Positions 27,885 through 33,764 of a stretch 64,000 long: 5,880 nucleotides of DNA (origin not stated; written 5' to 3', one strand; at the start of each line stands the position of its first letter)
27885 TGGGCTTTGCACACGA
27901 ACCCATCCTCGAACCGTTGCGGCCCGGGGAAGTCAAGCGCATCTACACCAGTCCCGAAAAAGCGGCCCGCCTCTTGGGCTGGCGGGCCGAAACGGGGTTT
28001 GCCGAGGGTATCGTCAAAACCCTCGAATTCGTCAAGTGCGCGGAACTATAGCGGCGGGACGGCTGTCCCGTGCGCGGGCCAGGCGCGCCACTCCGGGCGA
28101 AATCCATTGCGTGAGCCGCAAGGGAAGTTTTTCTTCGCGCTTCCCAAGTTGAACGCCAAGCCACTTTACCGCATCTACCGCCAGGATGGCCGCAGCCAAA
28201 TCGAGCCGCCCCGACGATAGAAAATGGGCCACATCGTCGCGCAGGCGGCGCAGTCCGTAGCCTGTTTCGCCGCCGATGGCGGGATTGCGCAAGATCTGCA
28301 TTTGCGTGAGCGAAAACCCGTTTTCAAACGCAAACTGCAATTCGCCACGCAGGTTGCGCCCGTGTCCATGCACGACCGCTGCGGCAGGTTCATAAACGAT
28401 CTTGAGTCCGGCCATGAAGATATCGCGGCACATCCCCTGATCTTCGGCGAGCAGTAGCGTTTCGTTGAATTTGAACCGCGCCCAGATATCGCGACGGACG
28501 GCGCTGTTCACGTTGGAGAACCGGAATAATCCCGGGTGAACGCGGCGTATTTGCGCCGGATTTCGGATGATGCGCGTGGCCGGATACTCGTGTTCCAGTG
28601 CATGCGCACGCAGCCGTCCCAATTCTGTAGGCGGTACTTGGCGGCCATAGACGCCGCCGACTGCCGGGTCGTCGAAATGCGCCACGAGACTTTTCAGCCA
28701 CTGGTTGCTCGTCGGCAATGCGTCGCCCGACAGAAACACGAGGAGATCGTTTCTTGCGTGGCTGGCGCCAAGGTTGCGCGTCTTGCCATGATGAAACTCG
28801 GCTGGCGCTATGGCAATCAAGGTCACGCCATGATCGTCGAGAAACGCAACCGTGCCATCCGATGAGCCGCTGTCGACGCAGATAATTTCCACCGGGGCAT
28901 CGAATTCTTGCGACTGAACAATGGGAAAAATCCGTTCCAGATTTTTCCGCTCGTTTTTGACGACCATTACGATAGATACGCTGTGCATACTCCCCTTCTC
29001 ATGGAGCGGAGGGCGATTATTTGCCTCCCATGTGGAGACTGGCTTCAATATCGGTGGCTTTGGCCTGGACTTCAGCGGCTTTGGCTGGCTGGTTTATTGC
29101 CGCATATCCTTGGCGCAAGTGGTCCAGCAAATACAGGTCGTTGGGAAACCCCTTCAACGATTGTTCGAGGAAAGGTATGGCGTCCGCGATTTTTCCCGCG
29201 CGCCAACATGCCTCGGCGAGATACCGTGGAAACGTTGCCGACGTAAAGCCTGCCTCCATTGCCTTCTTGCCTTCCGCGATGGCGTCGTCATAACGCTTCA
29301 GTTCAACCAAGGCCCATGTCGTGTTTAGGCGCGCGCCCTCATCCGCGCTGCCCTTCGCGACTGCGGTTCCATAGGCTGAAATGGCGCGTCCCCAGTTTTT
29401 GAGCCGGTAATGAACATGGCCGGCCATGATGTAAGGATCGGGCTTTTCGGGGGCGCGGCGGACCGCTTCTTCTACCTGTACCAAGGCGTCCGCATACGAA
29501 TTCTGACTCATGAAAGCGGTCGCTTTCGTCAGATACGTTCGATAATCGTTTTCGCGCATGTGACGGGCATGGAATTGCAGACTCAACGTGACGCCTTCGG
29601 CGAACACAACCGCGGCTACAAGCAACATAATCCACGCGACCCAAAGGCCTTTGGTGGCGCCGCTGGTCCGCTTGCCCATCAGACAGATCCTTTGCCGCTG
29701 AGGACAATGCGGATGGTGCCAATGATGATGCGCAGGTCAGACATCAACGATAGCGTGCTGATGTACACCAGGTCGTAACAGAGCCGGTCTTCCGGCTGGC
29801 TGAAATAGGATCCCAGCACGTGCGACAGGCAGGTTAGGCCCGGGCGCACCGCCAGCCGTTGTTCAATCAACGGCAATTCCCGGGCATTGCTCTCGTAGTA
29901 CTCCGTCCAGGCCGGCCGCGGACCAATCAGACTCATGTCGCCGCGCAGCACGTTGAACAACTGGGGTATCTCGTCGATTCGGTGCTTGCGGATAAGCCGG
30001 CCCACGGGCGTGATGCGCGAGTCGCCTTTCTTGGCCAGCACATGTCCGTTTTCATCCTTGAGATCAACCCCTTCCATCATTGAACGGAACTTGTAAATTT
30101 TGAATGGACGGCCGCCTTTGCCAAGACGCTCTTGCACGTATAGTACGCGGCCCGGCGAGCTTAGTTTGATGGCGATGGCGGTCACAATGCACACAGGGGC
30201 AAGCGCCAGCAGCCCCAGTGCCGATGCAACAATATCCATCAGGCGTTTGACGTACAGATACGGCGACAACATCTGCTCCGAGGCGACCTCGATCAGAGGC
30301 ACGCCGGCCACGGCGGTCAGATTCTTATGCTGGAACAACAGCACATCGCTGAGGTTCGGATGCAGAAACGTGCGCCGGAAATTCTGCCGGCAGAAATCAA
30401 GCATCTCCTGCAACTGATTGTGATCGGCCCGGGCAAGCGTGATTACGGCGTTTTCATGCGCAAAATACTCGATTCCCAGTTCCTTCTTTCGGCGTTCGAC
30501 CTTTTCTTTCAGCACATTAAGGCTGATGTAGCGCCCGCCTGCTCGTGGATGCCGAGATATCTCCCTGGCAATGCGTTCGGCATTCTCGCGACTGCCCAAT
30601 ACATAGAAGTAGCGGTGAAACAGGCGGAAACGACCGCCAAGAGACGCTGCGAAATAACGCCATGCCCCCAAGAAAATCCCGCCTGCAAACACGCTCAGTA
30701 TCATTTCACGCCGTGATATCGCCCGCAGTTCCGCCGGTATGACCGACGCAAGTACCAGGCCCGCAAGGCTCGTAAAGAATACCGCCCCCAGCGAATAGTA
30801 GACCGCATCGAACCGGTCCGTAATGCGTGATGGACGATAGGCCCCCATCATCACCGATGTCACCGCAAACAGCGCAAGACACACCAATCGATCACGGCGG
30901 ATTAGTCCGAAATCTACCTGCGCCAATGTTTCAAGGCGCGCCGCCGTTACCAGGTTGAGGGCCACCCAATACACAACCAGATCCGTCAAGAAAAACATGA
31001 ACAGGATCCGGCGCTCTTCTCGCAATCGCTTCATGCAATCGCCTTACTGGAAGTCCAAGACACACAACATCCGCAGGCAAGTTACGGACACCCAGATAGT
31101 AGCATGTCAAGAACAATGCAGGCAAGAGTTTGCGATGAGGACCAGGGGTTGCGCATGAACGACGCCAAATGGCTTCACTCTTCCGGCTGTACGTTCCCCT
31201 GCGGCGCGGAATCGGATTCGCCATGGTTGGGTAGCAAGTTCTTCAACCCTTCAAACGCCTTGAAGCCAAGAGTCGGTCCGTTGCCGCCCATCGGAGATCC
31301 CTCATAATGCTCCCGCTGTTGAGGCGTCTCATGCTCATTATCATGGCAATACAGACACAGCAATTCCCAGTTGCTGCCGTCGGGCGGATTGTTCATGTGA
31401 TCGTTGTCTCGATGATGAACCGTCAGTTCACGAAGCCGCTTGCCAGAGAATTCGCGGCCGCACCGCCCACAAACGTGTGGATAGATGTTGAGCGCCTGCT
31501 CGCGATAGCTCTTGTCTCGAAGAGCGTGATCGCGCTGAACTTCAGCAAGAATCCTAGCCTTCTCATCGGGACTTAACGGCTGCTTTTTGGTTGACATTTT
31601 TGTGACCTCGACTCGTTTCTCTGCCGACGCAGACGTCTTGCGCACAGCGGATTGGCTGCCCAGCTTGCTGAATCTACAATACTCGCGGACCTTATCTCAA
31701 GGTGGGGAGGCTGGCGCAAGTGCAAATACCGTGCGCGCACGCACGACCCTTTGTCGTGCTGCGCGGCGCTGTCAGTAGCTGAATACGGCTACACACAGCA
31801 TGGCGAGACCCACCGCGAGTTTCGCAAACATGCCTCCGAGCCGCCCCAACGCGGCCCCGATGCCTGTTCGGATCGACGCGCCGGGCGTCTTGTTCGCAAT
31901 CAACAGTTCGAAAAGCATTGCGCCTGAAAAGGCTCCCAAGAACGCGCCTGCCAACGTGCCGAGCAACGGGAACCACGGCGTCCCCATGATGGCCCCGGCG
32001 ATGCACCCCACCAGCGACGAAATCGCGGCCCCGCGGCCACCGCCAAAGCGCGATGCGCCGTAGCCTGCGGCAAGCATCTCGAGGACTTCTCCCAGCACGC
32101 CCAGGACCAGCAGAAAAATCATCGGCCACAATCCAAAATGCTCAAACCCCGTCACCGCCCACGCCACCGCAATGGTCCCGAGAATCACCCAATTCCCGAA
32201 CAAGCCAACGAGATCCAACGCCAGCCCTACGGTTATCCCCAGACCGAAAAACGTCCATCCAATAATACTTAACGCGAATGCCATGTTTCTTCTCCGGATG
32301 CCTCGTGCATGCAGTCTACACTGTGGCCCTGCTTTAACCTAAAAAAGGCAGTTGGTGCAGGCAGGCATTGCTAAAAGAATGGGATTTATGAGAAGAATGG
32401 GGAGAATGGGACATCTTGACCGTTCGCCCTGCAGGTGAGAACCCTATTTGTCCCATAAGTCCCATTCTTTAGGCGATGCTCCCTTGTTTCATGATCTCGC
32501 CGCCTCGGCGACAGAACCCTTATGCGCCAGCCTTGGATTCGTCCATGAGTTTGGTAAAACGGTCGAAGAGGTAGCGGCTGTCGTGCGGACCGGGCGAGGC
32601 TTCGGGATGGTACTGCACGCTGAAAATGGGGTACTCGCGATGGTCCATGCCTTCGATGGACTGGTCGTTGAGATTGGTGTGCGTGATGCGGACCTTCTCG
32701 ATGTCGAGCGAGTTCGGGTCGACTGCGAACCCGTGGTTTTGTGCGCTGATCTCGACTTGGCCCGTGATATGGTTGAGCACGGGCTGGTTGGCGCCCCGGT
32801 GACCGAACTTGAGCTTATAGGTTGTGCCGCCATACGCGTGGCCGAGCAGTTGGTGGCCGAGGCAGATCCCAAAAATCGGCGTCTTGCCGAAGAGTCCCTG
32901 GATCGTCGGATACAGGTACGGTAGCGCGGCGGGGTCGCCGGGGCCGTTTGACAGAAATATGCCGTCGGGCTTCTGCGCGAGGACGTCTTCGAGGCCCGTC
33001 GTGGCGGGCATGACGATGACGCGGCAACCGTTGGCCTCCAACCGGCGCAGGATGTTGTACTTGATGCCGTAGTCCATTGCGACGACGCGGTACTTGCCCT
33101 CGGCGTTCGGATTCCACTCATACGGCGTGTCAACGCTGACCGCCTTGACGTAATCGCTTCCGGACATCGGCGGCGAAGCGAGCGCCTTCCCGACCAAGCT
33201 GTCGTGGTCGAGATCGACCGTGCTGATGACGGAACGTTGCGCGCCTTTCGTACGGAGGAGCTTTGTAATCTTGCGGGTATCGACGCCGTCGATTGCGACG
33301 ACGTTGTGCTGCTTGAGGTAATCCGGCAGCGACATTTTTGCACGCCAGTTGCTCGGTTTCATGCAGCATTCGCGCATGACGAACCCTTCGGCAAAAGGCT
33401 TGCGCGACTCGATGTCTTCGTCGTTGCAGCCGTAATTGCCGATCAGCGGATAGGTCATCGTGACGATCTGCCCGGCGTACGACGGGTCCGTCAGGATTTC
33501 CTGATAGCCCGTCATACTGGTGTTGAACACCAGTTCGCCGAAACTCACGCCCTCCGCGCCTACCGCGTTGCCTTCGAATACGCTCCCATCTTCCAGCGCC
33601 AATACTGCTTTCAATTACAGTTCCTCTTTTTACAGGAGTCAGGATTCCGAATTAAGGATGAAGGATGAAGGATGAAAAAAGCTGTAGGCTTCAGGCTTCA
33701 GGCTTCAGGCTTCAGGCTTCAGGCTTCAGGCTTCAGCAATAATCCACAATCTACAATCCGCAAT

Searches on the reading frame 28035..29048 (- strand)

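Call 18: search_protein_families(library=pfam, proteins=[window:28035-29048:-], max_evalue=0.001)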
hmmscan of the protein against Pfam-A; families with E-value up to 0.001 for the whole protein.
window:28035-29048:- (338 aa): 3 families
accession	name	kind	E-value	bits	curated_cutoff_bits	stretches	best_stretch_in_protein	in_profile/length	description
PF00535.33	Glycos_transf_2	-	3.4e-20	73.1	23.3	1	25-188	1-163/168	Glycosyl transferase family 2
PF10111.15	Glyco_tranf_2_2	-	4.6e-08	33.3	27.3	1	25-119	1-101/276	Glycosyltransferase like family 2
PF13641.12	Glyco_tranf_2_3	-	5.1e-08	33.7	27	1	43-233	23-217/230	Glycosyltransferase like family 2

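Call 35: search_protein_families(library=ncbifam, proteins=[window:28035-29048:-], max_evalue=0.00001)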
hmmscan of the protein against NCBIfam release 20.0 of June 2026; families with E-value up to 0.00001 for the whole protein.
window:28035-29048:- (338 aa): 7 families
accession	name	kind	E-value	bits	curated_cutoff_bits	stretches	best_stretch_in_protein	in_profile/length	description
TIGR03965.1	mycofact_glyco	equivalog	1.2e-27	97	280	1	18-234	70-287/467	mycofactocin biosynthesis glycosyltransferase MftF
TIGR04283.1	glyco_like_mftF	equivalog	9.7e-13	48.2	182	1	24-126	1-99/221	TIGR04283 family arsenosugar biosynthesis glycosyltransferase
NF041875.1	EPS_EpsD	equivalog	1.3e-12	47.8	370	1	24-232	1-211/325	exopolysaccharide biosynthesis glycosyltransferase EpsD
TIGR03937.1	PgaC_IcaA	equivalog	5.4e-12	45.4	422.3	1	15-225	38-248/407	poly-beta-1,6-N-acetyl-D-glucosamine synthase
NF050819.1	PolSacchBiosHfsG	equivalog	4.1e-09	36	500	1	48-197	34-186/302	polysaccharide biosynthesis protein HfsG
NF010496.0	PRK13915.1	equivalog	1.2e-07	31.1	262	1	15-125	24-142/307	glucosyl-3-phosphoglycerate synthase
NF007482.0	PRK10073.1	equivalog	8.4e-06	25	423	0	20-109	4-87/334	glycosyltransferase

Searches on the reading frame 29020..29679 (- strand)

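Call 22: search_protein_families(library=pfam, proteins=[window:29020-29679:-], max_evalue=0.0001)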
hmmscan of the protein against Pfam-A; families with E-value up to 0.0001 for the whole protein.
window:29020-29679:- (220 aa): 8 families
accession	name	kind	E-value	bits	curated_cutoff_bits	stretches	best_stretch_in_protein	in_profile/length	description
PF13432.12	TPR_16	-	3.5e-12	46.9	32.7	1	85-140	2-57/65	Tetratricopeptide repeat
PF07719.23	TPR_2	-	4.9e-11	42.3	27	0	83-108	4-29/34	Tetratricopeptide repeat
PF14559.12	TPR_19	-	1.4e-09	38.6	25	0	57-108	2-53/68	Tetratricopeptide repeat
PF13428.12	TPR_14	-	8.9e-09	35.6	23.5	0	153-185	6-38/44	Tetratricopeptide repeat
PF12895.13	ANAPC3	-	1.3e-08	35.4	27.2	0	59-135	2-77/82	Anaphase-promoting complex, cyclosome, subunit 3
PF00515.34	TPR_1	-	4.5e-07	29.9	27.8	0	47-78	2-33/34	Tetratricopeptide repeat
PF13424.12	TPR_12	-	2.8e-06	27.9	30.1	0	154-178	51-75/77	Tetratricopeptide repeat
PF13181.12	TPR_8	-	2e-05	24.8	25.7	0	46-78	1-33/34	Tetratricopeptide repeat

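Call 35: search_protein_families(library=ncbifam, proteins=[window:29020-29679:-], max_evalue=0.00001)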
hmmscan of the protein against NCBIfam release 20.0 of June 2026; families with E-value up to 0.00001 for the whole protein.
window:29020-29679:- (220 aa): 3 families
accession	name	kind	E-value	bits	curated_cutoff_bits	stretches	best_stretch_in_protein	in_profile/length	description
TIGR02917.1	PEP_TPR_lipo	equivalog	1.6e-10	39.6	312.2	1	47-183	262-398/899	XrtA/PEP-CTERM system TPR-repeat protein PrsT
TIGR02521.1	type_IV_pilW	equivalog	1.4e-09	37.9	154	1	41-183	26-170/234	type IV pilus biogenesis/stability protein PilW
NF040959.1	MamA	equivalog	1.8e-09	37.3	200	0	41-142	100-201/204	magnetosome protein MamA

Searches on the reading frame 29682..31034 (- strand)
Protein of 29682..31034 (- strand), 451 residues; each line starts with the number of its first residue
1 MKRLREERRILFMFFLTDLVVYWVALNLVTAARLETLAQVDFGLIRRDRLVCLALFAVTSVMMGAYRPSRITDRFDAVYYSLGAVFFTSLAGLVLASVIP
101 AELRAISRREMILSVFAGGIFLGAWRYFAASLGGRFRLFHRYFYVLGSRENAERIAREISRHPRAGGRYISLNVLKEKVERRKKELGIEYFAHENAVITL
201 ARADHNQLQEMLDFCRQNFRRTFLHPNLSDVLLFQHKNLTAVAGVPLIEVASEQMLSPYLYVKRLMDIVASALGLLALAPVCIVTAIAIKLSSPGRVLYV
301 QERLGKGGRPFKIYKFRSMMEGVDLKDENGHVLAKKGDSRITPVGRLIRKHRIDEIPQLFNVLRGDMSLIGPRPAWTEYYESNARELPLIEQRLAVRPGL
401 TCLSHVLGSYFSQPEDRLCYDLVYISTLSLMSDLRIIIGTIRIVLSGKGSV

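Call 22: search_protein_families(library=pfam, proteins=[window:29682-31034:-], max_evalue=0.0001)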
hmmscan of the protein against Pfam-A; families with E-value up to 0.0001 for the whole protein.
window:29682-31034:- (451 aa): 2 families
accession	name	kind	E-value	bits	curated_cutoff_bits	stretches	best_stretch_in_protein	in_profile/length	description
PF02397.22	Bac_transf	-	8.9e-59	198.5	27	1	263-445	1-178/179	Bacterial sugar transferase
PF13727.12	CoA_binding_3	-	5.1e-06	27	25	1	63-204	3-140/175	CoA-binding domain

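Call 35: search_protein_families(library=ncbifam, proteins=[window:29682-31034:-], max_evalue=0.00001)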
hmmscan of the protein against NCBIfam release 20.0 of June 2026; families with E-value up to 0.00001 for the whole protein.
window:29682-31034:- (451 aa): 10 families
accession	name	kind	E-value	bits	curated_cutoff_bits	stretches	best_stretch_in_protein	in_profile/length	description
TIGR03025.1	EPS_sugtrans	subfamily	1.9e-98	330.6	295.55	1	17-450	2-444/445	exopolysaccharide biosynthesis polyprenyl glycosylphosphotransferase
TIGR03023.1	WcaJ_sugtrans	equivalog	2e-79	268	410.75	1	18-448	3-450/453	undecaprenyl-phosphate glucose phosphotransferase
TIGR03013.1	EpsB_2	subfamily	4.8e-64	217.1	393.35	1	262-450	254-442/443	TIGR03013 family XrtA/PEP-CTERM system glycosyltransferase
TIGR03022.1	WbaP_sugtrans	subfamily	2e-61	208.7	403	1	15-450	2-455/456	undecaprenyl-phosphate galactose phosphotransferase WbaP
NF041877.1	EPS_EpsZ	equivalog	6.4e-49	166.8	800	1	256-450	259-458/459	exopolysaccharide biosynthesis polyisoprenyl-phosphate hexose-1-phosphate transferase EpsZ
NF052601.1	undeca_RfbP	equivalog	1.3e-40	139.2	330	1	261-446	43-237/244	undecaprenyl-phosphate galactose phosphotransferase family protein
NF007518.0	PRK10124.1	equivalog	6.3e-40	137.3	684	1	198-441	210-454/464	undecaprenyl-phosphate glucose phosphotransferase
NF050817.1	PolSacchBiosHfsE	equivalog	9.8e-37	126.8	750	1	236-448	245-463/467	polysaccharide biosynthesis protein HfsE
NF011751.0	PRK15204.1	equivalog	6.1e-29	100.9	907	1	259-449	276-474/476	undecaprenyl-phosphate galactose phosphotransferase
NF045514.1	glycotran_HepC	equivalog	1.1e-25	90.2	140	1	257-375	111-212/220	heterocyst development glycosyltransferase HepC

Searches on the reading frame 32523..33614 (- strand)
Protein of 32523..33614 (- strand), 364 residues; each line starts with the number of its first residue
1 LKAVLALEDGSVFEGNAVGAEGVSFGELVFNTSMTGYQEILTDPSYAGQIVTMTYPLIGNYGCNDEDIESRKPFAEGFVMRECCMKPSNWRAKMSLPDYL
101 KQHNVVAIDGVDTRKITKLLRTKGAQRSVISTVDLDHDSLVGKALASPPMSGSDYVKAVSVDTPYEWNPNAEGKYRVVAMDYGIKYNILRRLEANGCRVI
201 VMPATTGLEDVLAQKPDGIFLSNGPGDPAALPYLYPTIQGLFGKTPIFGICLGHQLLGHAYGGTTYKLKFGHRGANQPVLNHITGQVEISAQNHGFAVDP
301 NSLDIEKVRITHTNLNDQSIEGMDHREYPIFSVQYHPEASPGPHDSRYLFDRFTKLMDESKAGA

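Call 22: search_protein_families(library=pfam, proteins=[window:32523-33614:-], max_evalue=0.0001)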
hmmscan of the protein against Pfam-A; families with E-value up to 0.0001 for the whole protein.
window:32523-33614:- (364 aa): 3 families
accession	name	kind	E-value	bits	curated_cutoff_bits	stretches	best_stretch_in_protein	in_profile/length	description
PF00988.28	CPSase_sm_chain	-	2.8e-55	185.9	27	1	5-130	1-126/126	Carbamoyl-phosphate synthase small chain, CPSase domain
PF00117.34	GATase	-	2e-53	181.3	22.8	1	179-355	2-189/190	Glutamine amidotransferase class-I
PF07722.19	Peptidase_C26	-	4.3e-08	33.6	20.5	1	244-303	105-161/219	Peptidase C26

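Call 54: find_homologous_proteins(query=window:32523-33614:-, max_evalue=1e-50)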
Query window:32523-33614:- (364 aa): 8000 proteins with E <= 1e-50 among 8000 candidates; the best 120 are listed.
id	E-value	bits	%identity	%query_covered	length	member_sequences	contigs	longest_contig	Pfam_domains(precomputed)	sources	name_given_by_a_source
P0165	2.5e-248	841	100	100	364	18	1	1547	PF07722.20,PF00117.35,PF00988.29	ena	-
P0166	1.0e-217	740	86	100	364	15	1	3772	PF07722.20,PF00117.35,PF00988.29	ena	-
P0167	6.8e-215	731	85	100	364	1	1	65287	PF07722.20,PF00117.35,PF00988.29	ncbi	-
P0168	1.1e-214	730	85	100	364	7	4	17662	PF07722.20,PF00117.35,PF00988.29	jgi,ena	jgi:carbamoyl-phosphate synthase small subunit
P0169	1.3e-214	730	86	100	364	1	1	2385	PF07722.20,PF00117.35,PF00988.29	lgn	-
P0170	3.3e-214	729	84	100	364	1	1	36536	PF07722.20,PF00117.35,PF00988.29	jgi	jgi:carbamoyl-phosphate synthase small subunit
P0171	2.0e-212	723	83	100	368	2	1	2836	PF07722.20,PF00117.35,PF00988.29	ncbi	-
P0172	2.4e-211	719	84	99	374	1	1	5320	PF07722.20,PF00117.35,PF00988.29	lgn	-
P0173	3.6e-210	715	83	100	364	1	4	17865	PF07722.20,PF00117.35,PF00988.29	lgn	-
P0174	1.3e-209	714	83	99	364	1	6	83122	PF07722.20,PF00117.35,PF00988.29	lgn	-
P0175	1.3e-209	714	82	100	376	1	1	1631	PF07722.20,PF00117.35,PF00988.29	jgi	-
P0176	8.8e-209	711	83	100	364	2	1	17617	PF07722.20,PF00117.35,PF00988.29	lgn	-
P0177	3.2e-207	706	83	100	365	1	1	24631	PF07722.20,PF00117.35,PF00988.29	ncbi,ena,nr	ncbi:MAG: glutamine-hydrolyzing carbamoyl-phosphate synthase small subunit [Nitrospiraceae bacterium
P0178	5.2e-207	705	83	99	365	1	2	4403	PF07722.20,PF00117.35,PF00988.29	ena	-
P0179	6.1e-207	705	82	99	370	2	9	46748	PF07722.20,PF00117.35,PF00988.29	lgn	-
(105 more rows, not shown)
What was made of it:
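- Tried and rejected: Named hits are almost all Candidatus Hydrogenedentes at 74-80% identity, with one hit labelled Nitrospiraceae at 83% (call 54).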
